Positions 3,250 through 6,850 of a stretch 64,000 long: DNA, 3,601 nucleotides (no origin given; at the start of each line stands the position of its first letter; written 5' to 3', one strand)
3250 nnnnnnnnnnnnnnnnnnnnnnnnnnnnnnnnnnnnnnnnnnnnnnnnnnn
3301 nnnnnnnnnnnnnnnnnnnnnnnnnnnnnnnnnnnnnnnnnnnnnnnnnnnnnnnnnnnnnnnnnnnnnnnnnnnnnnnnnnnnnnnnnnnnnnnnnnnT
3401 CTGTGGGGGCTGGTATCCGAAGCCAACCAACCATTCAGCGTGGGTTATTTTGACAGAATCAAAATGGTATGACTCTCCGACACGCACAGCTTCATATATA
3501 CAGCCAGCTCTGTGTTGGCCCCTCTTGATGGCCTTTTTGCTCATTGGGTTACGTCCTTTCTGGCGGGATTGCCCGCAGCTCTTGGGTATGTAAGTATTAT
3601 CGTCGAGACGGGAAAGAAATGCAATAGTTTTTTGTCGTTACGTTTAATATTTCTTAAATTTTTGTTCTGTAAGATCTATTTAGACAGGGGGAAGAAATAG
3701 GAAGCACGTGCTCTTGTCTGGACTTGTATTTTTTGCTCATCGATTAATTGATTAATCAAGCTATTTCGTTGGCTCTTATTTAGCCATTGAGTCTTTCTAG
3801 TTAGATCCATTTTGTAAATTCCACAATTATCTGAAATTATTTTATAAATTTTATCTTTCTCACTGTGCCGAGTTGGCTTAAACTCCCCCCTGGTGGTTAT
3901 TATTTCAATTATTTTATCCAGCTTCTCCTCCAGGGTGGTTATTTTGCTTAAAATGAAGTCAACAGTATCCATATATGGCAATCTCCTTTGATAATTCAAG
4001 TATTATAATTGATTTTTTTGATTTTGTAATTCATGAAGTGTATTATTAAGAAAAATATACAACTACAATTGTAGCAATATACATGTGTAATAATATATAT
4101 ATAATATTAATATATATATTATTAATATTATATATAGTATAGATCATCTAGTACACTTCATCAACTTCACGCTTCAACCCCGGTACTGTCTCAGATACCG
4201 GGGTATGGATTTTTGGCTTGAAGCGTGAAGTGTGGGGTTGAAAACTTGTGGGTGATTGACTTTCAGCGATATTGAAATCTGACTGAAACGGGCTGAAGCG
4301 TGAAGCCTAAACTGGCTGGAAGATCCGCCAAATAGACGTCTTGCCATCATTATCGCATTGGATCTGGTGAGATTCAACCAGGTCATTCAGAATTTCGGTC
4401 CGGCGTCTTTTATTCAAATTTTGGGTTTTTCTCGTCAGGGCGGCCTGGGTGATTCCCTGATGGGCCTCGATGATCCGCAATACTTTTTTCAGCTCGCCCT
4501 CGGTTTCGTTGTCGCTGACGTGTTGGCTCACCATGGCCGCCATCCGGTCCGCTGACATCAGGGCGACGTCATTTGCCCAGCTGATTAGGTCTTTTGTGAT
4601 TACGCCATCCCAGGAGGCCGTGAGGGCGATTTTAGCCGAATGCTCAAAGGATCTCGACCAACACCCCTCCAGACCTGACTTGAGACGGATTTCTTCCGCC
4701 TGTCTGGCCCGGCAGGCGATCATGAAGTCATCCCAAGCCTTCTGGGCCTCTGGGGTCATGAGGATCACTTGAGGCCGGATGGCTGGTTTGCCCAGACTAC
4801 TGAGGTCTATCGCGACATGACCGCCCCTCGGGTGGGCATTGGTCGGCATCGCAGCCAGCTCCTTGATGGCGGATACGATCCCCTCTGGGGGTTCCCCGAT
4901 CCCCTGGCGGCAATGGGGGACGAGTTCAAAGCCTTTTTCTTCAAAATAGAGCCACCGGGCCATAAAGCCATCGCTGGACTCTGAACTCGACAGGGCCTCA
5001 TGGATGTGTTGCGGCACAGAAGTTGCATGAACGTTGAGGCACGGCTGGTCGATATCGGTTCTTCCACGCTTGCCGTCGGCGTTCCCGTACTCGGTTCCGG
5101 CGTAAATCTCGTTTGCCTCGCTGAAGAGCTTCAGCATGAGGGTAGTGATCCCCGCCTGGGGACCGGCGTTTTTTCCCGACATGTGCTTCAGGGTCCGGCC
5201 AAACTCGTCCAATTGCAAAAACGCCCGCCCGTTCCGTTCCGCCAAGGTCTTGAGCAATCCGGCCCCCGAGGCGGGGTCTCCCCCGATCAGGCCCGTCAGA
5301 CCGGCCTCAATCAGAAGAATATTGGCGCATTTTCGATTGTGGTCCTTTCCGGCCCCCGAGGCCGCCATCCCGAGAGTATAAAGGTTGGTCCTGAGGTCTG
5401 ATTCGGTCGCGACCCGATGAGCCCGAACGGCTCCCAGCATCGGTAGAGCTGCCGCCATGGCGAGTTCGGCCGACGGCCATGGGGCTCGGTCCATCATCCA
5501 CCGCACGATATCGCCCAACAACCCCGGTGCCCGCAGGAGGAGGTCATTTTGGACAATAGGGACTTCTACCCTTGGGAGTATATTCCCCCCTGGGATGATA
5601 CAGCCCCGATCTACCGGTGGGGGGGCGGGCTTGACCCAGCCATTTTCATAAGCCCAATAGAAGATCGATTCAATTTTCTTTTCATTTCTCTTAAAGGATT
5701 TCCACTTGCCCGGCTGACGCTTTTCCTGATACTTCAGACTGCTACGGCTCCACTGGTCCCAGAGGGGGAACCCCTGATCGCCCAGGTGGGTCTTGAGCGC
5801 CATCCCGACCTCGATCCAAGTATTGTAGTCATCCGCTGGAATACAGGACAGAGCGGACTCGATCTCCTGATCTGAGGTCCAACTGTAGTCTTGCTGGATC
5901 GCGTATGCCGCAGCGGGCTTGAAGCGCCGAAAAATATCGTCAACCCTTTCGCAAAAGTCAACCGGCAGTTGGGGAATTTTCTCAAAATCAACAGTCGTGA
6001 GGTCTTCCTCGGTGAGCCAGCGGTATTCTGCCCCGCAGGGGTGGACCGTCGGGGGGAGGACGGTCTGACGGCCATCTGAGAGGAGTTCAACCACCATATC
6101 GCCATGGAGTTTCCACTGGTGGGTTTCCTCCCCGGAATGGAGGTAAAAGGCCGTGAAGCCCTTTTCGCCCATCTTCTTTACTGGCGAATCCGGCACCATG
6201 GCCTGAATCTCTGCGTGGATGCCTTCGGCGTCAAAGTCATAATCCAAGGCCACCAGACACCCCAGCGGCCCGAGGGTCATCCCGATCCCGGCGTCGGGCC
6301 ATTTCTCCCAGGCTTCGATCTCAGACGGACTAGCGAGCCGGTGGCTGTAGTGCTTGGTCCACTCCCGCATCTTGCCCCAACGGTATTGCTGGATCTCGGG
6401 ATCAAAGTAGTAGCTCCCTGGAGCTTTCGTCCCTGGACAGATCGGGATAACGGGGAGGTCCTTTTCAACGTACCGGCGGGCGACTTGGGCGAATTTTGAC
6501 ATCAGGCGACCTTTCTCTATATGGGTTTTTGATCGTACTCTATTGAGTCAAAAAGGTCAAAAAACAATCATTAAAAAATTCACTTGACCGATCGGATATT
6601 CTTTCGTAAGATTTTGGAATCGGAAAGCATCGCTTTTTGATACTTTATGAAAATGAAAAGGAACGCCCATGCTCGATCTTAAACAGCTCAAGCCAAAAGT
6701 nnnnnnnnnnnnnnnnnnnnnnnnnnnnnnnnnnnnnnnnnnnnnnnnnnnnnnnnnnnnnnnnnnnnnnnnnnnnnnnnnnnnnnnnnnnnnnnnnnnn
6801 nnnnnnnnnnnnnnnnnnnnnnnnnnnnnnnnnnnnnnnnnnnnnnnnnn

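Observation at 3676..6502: Candidate iteron origin directly 3-prime of the prim-pol/helicase gene, plus a small protein that copies only its C-terminal wHTH (possible replication regulator)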

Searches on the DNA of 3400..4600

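Call 35: search_rna_families(source=window, start=3400, end=4600, threshold=evalue, max_evalue=1)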
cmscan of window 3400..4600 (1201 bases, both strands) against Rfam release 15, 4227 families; matches with E-value up to 1: 0.
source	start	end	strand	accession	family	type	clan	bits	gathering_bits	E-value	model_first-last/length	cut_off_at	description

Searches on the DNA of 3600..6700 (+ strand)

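Call 9: search_dna_similar(query=window:3600-6700:+, collection=phages, mode=distant, max_rows=20)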
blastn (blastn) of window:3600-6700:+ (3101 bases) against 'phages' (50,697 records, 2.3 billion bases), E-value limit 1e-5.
No match.
